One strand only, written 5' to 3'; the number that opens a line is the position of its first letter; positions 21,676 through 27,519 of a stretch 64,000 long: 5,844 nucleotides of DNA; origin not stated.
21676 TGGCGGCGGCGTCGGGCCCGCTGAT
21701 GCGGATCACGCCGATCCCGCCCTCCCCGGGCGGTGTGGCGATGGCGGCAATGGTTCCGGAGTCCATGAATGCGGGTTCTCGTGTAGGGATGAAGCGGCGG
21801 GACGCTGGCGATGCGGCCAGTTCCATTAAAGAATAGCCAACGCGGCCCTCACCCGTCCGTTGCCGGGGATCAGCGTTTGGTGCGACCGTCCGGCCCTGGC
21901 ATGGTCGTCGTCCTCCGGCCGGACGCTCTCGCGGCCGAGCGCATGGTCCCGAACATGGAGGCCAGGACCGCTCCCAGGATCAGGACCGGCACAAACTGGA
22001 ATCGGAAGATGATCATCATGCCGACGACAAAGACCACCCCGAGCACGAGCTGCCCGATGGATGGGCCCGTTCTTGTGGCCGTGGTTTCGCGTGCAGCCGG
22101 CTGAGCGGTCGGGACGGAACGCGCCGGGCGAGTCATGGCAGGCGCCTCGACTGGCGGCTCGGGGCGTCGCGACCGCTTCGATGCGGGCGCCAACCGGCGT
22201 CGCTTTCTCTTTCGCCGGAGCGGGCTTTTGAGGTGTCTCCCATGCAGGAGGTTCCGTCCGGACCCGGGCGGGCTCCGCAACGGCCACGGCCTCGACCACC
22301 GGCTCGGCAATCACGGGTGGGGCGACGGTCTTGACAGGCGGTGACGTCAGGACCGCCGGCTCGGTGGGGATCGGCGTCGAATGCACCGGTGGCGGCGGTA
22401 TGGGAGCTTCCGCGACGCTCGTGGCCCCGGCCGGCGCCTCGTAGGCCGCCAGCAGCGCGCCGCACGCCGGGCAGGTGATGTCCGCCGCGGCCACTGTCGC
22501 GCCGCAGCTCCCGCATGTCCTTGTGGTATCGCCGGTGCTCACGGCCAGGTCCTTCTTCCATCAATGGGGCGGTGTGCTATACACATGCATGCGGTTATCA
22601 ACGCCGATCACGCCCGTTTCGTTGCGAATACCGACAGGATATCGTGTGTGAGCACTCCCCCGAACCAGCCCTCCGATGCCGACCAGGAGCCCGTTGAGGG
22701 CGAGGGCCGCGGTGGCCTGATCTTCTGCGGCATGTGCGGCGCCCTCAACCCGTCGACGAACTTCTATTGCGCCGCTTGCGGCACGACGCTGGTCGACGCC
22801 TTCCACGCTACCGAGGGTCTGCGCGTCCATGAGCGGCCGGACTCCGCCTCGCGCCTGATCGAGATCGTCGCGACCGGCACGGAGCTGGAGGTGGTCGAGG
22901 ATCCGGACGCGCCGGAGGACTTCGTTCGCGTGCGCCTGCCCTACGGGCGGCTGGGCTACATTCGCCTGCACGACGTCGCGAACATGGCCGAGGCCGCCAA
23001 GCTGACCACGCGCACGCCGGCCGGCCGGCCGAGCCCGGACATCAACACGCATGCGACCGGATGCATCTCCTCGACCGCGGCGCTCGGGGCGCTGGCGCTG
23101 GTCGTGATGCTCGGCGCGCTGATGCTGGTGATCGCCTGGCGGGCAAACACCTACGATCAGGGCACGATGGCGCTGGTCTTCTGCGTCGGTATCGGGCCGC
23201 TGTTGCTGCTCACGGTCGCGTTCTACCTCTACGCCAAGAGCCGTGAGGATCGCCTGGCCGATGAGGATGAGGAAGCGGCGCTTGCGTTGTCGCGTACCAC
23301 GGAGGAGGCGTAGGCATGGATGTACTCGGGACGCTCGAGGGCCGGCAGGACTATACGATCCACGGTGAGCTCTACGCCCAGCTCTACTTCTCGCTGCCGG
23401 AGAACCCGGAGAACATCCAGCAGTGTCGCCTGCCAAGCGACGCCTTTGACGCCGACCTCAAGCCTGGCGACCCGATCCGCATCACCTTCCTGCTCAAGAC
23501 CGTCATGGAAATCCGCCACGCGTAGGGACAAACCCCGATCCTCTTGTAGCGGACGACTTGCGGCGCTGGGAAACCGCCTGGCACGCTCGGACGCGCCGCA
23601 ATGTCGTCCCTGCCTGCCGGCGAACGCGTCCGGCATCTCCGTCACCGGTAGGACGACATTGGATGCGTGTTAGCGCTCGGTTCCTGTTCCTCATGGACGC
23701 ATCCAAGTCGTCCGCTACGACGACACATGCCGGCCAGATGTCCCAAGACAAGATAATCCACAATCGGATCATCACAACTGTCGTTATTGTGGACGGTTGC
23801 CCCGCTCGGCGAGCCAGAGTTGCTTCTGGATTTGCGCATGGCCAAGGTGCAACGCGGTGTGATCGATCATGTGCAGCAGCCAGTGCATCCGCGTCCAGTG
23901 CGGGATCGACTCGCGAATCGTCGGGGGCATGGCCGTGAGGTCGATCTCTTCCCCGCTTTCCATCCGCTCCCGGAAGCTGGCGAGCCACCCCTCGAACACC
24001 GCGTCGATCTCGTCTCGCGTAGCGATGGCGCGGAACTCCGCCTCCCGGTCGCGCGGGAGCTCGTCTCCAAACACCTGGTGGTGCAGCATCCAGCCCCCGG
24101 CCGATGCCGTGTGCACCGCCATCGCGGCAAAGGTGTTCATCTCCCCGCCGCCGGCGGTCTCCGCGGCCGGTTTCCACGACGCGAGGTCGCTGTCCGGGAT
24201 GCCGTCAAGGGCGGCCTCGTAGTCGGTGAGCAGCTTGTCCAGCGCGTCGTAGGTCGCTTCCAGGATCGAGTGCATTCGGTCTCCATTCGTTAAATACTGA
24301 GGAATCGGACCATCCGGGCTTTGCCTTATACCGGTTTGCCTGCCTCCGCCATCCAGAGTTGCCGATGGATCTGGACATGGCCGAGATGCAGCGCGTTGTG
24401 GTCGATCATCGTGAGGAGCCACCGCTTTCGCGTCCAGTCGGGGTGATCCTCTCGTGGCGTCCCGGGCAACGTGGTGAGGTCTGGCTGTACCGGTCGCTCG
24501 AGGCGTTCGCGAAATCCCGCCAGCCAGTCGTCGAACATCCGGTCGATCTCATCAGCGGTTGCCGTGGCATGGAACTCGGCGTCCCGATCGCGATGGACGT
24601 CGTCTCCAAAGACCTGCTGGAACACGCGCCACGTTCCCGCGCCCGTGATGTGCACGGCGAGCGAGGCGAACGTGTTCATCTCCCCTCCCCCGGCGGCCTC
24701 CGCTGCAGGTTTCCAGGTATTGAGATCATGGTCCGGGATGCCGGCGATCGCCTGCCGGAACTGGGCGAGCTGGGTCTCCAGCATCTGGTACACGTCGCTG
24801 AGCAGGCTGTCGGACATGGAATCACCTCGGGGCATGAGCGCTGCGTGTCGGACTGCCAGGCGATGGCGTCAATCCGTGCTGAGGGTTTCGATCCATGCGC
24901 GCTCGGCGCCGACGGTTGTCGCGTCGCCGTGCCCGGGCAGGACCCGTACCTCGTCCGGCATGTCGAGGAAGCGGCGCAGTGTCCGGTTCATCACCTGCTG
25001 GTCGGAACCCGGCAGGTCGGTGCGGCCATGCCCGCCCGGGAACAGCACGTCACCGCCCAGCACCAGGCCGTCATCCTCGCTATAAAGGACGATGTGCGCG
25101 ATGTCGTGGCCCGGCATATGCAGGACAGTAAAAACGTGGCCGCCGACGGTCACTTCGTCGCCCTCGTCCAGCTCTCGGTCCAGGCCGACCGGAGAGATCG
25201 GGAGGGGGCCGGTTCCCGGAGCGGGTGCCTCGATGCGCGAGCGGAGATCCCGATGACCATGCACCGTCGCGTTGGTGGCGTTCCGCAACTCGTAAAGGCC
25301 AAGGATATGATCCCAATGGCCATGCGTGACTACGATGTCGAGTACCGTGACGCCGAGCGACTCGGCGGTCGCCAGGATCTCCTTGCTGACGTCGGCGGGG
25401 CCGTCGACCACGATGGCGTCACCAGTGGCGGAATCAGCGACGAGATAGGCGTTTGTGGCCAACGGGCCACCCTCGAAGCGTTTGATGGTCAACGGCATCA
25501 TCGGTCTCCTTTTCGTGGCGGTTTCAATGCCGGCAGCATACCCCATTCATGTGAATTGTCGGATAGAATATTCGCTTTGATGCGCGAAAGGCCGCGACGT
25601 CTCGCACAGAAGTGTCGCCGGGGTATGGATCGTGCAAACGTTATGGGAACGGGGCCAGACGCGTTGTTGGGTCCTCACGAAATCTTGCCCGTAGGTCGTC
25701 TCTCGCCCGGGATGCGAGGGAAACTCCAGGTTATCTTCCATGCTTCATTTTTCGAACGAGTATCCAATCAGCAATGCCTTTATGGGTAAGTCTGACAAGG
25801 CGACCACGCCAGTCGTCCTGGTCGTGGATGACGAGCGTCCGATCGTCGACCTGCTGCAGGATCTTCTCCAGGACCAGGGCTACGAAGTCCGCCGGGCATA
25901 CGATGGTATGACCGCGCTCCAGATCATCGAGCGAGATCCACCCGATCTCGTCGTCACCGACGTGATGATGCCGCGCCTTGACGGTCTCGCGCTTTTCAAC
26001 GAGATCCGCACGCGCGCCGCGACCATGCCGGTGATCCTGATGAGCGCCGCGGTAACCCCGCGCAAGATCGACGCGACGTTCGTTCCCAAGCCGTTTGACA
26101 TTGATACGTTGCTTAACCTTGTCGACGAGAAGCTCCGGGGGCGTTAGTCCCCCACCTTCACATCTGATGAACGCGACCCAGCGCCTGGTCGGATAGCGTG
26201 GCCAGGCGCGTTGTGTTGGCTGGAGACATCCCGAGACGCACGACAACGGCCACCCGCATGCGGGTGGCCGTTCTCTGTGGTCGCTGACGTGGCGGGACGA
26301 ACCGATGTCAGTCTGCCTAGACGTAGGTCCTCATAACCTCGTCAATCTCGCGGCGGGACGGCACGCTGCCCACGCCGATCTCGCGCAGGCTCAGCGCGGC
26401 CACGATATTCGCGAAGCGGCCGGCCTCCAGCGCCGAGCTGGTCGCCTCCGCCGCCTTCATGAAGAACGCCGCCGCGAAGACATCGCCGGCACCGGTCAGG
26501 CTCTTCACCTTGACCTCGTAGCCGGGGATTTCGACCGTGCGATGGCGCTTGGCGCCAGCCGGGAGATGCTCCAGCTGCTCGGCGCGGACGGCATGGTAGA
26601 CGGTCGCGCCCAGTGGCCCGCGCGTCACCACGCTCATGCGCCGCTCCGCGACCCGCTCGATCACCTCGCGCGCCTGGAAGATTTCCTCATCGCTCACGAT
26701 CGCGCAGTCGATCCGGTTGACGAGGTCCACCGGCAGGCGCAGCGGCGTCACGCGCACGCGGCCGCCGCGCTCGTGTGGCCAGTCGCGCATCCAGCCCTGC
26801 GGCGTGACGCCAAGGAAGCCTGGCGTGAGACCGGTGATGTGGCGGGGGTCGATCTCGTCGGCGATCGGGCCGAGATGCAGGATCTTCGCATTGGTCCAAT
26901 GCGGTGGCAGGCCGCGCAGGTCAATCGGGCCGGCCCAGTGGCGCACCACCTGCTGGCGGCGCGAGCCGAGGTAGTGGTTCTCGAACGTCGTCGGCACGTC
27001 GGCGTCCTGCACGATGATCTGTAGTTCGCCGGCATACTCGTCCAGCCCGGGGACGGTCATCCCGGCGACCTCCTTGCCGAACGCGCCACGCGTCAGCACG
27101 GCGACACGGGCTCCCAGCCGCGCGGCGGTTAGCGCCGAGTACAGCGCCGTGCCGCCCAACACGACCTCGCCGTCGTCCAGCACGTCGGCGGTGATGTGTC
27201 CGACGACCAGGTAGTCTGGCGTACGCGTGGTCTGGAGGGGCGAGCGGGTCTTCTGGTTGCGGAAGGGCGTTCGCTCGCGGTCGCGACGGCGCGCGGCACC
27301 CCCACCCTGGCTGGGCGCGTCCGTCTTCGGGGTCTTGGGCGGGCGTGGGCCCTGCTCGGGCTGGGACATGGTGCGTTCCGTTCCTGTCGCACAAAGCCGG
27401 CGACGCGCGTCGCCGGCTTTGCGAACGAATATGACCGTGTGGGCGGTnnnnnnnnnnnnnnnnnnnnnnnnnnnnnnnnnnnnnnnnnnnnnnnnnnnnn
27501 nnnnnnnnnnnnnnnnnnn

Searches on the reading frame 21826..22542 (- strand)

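Call 12: search_protein_families(library=pfam, proteins=[window:21826-22542:-])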
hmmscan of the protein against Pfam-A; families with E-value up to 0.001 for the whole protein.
window:21826-22542:- (238 aa): 1 family
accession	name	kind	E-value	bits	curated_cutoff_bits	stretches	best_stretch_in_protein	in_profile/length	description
PF13248.11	Zn_ribbon_3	-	9.7e-05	22.1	27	1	7-30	2-25/26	zinc-ribbon domain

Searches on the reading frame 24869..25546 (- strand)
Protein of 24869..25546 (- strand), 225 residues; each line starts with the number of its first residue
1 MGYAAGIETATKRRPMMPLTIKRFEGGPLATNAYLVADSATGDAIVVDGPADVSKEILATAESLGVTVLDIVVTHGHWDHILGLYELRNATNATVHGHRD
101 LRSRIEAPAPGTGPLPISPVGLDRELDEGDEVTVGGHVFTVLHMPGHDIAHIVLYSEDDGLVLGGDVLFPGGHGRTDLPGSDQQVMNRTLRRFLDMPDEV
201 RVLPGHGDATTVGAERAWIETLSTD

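Call 12: search_protein_families(library=pfam, proteins=[window:24869-25546:-])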
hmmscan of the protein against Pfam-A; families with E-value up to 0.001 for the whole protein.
window:24869-25546:- (225 aa): 2 families
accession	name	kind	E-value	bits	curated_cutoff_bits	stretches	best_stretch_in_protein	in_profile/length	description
PF00753.33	Lactamase_B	-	4.7e-27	95.6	22.7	1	27-206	2-196/196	Metallo-beta-lactamase superfamily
PF12706.13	Lactamase_B_2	-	8.4e-07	29.2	27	1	70-167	32-143/200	Beta-lactamase superfamily domain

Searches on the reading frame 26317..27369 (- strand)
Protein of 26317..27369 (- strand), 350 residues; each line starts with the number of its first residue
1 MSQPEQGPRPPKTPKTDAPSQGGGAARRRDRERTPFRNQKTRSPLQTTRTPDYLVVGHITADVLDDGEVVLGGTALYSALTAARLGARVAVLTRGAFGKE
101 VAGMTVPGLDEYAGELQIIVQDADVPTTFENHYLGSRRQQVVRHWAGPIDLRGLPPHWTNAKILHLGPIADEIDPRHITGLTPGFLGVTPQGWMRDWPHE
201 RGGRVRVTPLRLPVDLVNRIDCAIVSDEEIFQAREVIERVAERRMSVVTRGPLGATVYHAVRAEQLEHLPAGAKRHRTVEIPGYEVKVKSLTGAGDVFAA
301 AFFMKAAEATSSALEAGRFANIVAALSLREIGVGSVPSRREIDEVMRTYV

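Call 12: search_protein_families(library=pfam, proteins=[window:26317-27369:-])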
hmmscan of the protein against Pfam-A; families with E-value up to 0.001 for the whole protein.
window:26317-27369:- (350 aa): 1 family
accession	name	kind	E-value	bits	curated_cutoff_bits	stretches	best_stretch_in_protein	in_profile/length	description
PF00294.29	PfkB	-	1.8e-12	47.6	25.8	1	220-335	192-297/302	pfkB family carbohydrate kinase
